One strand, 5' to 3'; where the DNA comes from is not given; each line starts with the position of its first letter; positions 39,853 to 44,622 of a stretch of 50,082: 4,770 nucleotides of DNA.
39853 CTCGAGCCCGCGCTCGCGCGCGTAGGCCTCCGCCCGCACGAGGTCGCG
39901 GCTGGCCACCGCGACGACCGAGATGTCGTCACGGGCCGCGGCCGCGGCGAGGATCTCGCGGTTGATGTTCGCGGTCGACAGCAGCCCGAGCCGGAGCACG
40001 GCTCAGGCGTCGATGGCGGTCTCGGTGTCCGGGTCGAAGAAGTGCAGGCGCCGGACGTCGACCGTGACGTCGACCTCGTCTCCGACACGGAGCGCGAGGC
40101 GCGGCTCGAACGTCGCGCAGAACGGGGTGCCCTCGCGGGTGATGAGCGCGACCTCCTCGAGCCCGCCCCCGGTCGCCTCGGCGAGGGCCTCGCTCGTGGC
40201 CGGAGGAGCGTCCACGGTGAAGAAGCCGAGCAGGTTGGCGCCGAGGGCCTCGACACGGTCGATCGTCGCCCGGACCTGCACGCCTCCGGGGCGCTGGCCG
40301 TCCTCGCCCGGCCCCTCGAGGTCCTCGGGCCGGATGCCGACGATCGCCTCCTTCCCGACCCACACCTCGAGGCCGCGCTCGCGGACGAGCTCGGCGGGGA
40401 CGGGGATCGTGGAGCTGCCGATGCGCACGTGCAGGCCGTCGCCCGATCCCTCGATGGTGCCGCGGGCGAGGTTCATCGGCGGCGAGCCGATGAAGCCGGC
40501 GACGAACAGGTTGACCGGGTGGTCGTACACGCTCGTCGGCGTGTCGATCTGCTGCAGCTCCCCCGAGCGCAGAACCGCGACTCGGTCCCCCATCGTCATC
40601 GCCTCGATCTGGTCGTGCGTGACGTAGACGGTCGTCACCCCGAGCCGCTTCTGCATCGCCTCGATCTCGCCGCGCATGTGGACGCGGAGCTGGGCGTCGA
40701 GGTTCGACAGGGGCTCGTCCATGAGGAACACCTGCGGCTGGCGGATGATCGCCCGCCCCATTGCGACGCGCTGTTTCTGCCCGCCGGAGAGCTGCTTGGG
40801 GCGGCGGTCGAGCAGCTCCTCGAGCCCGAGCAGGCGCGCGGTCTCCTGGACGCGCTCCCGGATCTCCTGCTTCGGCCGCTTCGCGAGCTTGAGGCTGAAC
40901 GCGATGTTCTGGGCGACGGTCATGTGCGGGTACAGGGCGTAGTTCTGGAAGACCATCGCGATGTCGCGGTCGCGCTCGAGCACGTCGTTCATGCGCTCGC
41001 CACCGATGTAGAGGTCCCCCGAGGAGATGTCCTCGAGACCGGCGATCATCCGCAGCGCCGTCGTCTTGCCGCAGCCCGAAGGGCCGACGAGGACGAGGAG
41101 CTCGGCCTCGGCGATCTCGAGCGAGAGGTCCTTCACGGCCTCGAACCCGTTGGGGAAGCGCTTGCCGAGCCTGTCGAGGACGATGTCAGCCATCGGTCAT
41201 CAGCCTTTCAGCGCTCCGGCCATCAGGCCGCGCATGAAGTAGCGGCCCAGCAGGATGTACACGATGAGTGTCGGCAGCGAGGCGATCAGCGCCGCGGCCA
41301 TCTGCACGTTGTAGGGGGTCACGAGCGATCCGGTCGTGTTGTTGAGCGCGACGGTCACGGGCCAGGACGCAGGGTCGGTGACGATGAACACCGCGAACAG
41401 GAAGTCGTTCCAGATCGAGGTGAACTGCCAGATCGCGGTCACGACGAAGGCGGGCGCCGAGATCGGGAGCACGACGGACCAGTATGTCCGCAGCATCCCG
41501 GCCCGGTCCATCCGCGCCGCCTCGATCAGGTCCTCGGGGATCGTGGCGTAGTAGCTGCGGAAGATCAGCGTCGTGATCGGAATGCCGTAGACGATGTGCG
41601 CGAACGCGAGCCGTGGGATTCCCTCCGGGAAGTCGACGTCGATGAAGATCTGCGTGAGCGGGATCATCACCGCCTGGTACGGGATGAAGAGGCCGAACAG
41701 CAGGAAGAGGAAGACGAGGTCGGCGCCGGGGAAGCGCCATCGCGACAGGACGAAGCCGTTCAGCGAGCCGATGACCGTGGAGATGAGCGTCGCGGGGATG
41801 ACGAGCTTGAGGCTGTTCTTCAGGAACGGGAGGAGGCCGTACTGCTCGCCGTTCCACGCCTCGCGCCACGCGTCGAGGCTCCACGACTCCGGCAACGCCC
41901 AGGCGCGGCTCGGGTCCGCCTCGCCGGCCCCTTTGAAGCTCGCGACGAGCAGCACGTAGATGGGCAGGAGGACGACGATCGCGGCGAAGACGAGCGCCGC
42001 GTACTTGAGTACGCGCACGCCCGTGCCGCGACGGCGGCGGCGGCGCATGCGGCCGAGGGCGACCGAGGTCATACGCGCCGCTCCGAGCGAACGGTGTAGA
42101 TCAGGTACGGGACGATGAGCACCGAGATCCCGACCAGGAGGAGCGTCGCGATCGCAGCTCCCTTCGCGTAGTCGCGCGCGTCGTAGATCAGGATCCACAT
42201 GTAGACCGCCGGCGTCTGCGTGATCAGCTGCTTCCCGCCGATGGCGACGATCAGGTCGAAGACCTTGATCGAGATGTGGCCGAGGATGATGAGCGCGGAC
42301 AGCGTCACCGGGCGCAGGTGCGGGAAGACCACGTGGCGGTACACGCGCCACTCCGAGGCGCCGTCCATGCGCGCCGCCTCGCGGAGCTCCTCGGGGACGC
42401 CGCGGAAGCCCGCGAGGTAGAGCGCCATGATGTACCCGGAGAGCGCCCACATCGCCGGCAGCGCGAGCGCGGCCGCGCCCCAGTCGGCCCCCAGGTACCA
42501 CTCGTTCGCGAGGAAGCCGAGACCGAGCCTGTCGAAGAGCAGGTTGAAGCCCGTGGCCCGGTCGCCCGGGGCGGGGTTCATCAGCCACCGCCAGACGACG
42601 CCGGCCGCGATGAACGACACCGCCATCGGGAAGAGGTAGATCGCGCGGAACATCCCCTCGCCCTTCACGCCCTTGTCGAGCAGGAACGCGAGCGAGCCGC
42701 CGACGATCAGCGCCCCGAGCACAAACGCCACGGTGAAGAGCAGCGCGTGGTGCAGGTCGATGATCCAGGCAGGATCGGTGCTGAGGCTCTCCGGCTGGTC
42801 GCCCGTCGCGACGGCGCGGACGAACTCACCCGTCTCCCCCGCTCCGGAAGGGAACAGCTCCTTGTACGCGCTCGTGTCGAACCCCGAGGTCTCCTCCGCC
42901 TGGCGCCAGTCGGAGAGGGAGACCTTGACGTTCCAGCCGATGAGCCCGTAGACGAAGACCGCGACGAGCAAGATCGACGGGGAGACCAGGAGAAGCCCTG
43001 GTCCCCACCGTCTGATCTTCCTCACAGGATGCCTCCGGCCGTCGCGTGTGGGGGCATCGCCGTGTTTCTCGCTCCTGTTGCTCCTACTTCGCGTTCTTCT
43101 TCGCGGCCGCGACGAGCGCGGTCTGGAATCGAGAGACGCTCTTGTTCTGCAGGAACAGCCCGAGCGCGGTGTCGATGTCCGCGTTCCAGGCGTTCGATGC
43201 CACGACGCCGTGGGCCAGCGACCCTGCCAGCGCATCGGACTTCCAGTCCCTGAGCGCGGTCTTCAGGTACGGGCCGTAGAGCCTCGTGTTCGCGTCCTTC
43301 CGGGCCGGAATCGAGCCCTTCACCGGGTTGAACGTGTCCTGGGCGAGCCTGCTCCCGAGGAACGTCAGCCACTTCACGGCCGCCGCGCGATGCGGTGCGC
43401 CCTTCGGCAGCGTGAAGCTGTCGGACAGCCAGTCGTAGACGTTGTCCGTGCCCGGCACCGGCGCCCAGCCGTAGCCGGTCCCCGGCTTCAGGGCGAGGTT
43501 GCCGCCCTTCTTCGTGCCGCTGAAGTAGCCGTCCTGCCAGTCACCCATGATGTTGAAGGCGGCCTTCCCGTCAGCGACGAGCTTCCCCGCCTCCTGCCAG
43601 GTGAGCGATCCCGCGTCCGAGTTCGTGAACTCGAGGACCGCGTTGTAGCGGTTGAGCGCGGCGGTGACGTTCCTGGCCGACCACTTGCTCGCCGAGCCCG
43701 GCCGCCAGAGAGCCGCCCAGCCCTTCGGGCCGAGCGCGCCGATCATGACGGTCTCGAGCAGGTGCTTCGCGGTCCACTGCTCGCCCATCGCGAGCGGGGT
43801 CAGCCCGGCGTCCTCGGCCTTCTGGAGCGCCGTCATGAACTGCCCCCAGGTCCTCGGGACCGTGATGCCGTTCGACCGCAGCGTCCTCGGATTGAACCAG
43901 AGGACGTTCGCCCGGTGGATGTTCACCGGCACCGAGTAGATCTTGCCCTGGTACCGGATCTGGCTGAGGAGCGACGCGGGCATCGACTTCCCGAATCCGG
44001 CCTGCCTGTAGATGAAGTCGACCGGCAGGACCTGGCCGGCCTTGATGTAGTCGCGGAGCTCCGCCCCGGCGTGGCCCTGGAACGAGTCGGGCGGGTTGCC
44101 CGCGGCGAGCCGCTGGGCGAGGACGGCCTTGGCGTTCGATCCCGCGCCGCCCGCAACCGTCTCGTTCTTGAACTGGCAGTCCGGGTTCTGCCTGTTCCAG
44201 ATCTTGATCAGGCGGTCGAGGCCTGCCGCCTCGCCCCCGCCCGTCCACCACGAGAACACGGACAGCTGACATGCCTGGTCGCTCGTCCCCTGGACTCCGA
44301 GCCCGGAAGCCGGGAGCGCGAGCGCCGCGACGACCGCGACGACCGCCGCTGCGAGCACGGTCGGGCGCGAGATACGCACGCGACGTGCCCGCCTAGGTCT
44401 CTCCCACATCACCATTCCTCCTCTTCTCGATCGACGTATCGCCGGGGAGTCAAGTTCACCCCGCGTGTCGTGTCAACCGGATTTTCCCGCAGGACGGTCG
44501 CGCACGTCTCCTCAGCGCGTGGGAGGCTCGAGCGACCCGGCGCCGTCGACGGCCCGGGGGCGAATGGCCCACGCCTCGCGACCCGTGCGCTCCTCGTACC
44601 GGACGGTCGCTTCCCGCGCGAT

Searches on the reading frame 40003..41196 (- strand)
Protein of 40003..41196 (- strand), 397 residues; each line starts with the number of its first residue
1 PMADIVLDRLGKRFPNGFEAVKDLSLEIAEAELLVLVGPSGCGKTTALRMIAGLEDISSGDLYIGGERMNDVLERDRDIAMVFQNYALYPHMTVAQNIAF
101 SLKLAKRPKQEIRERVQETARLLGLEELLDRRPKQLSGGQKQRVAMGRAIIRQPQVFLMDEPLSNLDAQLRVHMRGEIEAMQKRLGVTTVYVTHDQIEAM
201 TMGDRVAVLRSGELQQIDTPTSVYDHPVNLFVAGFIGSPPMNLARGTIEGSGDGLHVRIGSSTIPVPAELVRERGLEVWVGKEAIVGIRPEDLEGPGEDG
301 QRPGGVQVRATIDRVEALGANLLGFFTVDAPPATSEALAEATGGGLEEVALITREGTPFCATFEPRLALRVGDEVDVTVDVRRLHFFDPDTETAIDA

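Call 72: search_protein_families(library=pfam, proteins=[window:40003-41196:-], max_evalue=0.00001)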
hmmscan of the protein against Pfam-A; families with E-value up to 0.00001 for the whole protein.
window:40003-41196:- (397 aa): 2 families
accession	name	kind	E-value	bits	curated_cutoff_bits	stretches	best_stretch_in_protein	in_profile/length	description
PF00005.33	ABC_tran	-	3.9e-33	115.4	25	1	21-163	1-136/137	ABC transporter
PF17912.7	OB_MalK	-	3e-13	50.8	27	1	237-293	1-53/53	MalK OB fold domain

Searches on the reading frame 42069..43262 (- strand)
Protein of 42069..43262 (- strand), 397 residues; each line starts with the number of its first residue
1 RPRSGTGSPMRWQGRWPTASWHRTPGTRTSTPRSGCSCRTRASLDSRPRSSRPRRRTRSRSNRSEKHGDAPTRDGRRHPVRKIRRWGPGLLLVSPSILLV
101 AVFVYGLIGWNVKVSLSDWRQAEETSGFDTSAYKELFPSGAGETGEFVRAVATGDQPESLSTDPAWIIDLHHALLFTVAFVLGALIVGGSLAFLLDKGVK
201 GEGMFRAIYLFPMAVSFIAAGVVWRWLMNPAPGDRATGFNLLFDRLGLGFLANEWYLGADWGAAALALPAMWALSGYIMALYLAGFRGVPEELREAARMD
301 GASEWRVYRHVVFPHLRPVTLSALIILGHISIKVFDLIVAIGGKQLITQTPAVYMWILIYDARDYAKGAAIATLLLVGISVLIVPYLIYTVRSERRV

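Call 72: search_protein_families(library=pfam, proteins=[window:42069-43262:-], max_evalue=0.00001)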
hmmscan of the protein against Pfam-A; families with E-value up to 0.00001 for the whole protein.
window:42069-43262:- (397 aa): 1 family
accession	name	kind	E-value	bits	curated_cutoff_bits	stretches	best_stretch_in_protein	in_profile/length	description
PF00528.27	BPD_transp_1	-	2.2e-17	63.8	26.4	1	186-390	3-175/184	Binding-protein-dependent transport system inner membrane component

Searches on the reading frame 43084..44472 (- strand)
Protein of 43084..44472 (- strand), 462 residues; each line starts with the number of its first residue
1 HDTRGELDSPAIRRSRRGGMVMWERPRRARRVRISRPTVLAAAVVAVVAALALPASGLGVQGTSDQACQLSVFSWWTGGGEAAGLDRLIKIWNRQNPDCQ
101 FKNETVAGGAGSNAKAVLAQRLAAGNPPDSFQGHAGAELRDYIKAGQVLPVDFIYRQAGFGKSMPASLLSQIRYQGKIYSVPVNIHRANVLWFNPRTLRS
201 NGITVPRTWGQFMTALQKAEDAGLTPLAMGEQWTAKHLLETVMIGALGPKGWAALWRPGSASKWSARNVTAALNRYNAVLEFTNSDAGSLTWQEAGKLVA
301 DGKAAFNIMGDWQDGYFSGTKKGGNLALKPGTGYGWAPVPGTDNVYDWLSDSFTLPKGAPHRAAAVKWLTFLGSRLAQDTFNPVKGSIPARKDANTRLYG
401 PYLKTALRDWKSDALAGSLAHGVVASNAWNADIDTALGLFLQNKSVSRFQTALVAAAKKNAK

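Call 72: search_protein_families(library=pfam, proteins=[window:43084-44472:-], max_evalue=0.00001)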
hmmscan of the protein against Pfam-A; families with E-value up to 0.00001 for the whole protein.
window:43084-44472:- (462 aa): 1 family
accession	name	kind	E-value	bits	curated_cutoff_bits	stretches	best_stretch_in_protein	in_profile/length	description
PF01547.30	SBP_bac_1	-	9.5e-32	111.6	26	1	83-374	8-302/307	Bacterial extracellular solute-binding protein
